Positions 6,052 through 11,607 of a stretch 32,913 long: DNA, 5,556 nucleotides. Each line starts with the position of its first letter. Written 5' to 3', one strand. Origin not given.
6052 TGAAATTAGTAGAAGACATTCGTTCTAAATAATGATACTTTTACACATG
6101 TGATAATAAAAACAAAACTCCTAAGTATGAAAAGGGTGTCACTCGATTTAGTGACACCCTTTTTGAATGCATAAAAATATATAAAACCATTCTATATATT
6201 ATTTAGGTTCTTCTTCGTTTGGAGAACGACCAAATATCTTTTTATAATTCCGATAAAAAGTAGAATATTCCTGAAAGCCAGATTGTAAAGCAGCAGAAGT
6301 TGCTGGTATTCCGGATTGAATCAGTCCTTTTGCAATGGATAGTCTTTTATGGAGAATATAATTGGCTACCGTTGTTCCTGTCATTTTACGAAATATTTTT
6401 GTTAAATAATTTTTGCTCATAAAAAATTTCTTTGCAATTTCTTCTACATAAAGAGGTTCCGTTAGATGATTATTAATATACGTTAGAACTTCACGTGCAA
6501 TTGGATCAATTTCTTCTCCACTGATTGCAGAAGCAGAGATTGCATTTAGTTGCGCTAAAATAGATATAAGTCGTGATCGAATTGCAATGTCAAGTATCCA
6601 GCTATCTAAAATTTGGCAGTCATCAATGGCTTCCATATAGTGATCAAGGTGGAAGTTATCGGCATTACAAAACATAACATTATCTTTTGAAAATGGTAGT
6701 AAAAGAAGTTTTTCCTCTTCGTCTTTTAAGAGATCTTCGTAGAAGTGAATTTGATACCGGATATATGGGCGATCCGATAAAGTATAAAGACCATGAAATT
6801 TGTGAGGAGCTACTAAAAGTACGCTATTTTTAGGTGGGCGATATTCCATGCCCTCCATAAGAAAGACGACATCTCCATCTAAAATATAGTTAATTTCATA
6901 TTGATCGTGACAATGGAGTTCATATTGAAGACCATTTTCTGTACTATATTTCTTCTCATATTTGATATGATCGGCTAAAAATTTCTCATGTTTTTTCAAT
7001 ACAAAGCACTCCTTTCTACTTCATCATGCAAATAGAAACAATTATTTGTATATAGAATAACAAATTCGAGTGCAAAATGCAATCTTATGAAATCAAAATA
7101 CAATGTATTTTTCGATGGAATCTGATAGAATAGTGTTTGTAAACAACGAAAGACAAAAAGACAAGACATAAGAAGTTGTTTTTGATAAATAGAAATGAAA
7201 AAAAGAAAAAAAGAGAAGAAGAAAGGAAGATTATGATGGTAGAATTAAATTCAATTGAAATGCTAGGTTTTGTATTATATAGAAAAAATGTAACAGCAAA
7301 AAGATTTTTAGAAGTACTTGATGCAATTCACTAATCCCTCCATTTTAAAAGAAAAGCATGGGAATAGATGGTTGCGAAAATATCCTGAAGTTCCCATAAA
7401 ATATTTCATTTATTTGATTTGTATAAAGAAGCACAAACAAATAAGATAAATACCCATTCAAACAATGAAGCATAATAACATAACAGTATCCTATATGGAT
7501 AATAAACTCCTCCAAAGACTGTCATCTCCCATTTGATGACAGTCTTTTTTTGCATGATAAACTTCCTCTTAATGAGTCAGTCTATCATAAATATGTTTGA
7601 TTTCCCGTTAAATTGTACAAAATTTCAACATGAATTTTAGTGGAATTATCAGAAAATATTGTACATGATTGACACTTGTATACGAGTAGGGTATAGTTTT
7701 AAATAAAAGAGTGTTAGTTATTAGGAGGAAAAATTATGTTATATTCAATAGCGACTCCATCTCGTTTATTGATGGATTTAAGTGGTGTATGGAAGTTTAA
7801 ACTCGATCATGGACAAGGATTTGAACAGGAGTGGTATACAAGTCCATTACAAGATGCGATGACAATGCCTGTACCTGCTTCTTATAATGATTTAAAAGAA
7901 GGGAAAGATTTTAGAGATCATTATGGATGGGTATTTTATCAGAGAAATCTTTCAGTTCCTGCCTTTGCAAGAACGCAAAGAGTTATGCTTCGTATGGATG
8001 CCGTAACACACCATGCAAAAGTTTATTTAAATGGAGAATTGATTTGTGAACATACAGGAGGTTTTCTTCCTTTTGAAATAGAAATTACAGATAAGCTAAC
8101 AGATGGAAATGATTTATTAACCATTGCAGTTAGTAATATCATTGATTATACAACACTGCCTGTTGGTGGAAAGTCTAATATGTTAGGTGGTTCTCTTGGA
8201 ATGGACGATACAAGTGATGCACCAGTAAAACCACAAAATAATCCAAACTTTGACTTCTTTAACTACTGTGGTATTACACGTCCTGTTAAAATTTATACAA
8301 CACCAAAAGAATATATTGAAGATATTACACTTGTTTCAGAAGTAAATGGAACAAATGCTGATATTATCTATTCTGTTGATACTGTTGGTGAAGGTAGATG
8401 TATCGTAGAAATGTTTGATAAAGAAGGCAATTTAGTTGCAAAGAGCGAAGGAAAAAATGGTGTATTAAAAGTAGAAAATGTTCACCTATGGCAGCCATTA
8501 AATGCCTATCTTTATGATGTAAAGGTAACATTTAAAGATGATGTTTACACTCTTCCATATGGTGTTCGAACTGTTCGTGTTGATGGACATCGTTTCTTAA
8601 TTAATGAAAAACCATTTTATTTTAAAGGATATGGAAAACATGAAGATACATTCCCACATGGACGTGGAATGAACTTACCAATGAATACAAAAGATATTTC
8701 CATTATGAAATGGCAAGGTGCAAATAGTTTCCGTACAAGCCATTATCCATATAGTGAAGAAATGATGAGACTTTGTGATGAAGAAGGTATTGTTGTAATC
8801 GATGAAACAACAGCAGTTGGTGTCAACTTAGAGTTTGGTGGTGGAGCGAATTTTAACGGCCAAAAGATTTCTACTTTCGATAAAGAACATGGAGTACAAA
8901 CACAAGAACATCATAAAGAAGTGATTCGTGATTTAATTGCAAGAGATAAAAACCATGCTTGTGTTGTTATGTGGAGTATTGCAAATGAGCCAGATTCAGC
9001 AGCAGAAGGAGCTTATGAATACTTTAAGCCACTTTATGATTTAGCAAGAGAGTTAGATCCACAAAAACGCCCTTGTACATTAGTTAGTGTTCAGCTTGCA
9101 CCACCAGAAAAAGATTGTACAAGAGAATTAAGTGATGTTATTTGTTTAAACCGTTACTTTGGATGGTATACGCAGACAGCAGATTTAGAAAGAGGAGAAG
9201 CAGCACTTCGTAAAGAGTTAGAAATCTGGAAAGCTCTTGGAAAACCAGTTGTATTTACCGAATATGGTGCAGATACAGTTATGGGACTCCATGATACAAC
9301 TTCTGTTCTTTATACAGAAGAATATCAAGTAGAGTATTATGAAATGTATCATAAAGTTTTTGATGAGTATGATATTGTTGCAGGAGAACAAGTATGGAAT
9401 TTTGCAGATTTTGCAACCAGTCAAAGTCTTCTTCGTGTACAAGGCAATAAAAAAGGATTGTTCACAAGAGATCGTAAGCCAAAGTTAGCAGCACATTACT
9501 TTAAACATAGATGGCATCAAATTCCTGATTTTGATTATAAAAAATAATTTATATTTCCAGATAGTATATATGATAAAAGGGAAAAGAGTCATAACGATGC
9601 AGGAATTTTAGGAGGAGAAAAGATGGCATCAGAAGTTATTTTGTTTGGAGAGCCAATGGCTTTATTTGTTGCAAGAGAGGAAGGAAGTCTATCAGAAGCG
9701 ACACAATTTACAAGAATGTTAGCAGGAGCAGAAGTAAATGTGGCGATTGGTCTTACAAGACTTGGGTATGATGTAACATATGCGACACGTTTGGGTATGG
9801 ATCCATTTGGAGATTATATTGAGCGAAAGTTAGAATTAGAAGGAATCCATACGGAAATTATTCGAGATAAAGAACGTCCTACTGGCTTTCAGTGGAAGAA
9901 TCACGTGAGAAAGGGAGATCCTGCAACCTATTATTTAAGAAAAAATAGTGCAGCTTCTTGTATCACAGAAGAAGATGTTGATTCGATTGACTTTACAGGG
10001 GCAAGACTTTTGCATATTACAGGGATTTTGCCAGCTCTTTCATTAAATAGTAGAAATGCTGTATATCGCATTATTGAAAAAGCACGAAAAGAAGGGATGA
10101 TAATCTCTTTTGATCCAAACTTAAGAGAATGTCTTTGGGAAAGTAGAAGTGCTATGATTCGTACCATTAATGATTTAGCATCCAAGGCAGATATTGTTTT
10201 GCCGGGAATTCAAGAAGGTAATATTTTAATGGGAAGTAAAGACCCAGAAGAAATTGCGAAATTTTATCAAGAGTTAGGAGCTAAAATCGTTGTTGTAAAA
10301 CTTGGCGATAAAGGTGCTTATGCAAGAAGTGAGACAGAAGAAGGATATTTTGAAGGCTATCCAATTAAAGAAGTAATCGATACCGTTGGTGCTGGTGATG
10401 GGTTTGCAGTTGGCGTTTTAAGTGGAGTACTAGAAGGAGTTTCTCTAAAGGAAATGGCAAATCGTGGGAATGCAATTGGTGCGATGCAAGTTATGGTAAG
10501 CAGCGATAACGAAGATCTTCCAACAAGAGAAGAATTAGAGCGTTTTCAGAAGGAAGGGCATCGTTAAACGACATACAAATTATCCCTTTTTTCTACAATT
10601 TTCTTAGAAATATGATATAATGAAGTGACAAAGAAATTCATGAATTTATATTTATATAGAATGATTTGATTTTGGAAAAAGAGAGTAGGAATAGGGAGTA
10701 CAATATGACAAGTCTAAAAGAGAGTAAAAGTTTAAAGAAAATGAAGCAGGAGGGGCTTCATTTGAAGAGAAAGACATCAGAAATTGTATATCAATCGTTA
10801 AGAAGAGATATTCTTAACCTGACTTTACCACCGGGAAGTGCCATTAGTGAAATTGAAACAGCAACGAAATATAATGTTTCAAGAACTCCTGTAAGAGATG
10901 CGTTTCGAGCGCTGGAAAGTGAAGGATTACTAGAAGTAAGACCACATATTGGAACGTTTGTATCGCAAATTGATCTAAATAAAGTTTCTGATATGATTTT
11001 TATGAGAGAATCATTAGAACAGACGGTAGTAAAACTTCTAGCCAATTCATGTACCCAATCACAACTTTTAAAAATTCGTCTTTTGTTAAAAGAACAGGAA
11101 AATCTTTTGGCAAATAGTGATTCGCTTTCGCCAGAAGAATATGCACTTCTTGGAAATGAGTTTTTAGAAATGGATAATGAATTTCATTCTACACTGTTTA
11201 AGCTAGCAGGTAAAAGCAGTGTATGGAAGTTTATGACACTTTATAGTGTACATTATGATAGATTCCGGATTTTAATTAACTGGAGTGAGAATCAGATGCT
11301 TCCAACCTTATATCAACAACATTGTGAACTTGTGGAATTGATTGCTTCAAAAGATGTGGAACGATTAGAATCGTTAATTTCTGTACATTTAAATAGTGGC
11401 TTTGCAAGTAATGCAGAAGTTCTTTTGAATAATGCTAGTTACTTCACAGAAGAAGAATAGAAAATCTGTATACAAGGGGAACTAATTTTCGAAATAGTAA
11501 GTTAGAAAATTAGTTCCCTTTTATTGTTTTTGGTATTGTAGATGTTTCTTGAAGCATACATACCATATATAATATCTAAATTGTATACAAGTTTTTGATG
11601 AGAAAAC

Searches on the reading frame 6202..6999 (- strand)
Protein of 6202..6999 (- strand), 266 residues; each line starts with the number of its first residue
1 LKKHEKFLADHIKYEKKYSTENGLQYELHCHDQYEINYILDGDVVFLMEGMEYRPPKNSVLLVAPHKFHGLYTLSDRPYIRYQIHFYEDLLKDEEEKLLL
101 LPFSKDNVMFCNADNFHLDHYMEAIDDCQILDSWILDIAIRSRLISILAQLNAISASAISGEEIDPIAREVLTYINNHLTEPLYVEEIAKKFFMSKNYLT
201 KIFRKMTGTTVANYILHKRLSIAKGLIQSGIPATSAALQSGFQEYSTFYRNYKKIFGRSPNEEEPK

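Call 62: search_protein_families(library=pfam, proteins=[window:6202-6999:-], max_evalue=0.00001)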
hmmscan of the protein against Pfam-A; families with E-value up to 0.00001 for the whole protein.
window:6202-6999:- (266 aa): 3 families
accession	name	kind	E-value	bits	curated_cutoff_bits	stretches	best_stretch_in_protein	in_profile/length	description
PF12833.13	HTH_18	-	1.9e-17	63.8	33.6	1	188-262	1-76/80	Helix-turn-helix domain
PF00165.29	HTH_AraC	-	6.5e-12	45.7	26.6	1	175-215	1-41/42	Bacterial regulatory helix-turn-helix proteins, AraC family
PF02311.25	AraC_binding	-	3.4e-09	37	21.1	1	24-97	14-87/135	AraC-like ligand binding domain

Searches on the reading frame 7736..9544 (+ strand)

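Call 62: search_protein_families(library=pfam, proteins=[window:7736-9544:+], max_evalue=0.00001)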
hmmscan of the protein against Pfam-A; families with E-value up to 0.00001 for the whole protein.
window:7736-9544:+ (603 aa): 4 families
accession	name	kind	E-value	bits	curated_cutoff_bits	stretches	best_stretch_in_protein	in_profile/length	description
PF02836.23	Glyco_hydro_2_C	-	4.7e-82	276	21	1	280-596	1-300/302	Glycosyl hydrolases family 2, TIM barrel domain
PF02837.24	Glyco_hydro_2_N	-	1.7e-20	74.1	28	1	13-190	2-169/169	Glycosyl hydrolases family 2, sugar binding domain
PF22666.2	Glyco_hydro_2_N2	-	2.9e-09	37.6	27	1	65-138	50-123/167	Glycosyl hydrolase 2 galactose-binding domain-like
PF00703.27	Glyco_hydro_2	-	7.5e-06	27.1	23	0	198-270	19-101/109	Glycosyl hydrolases family 2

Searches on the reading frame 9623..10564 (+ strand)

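Call 62: search_protein_families(library=pfam, proteins=[window:9623-10564:+], max_evalue=0.00001)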
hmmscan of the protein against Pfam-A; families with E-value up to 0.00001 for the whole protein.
window:9623-10564:+ (314 aa): 1 family
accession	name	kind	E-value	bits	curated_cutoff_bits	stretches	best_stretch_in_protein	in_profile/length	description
PF00294.29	PfkB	-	1.3e-54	186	25.8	1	4-301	3-301/302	pfkB family carbohydrate kinase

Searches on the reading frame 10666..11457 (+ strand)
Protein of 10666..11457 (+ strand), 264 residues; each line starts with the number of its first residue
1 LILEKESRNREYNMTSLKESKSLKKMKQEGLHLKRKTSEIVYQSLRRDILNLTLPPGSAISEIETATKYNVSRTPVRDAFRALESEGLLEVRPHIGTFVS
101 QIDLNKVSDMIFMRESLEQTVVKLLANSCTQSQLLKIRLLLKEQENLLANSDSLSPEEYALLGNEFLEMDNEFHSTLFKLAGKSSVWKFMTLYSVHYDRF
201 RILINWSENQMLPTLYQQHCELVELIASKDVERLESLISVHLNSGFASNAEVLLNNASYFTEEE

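Call 62: search_protein_families(library=pfam, proteins=[window:10666-11457:+], max_evalue=0.00001)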
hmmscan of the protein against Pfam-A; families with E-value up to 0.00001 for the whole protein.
window:10666-11457:+ (264 aa): 2 families
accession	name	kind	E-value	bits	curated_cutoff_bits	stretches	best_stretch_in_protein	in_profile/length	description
PF07729.17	FCD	-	9.6e-18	65.2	24.3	1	109-243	1-124/125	FCD domain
PF00392.27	GntR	-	1.4e-17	63.5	27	1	38-99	2-64/64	Bacterial regulatory proteins, gntR family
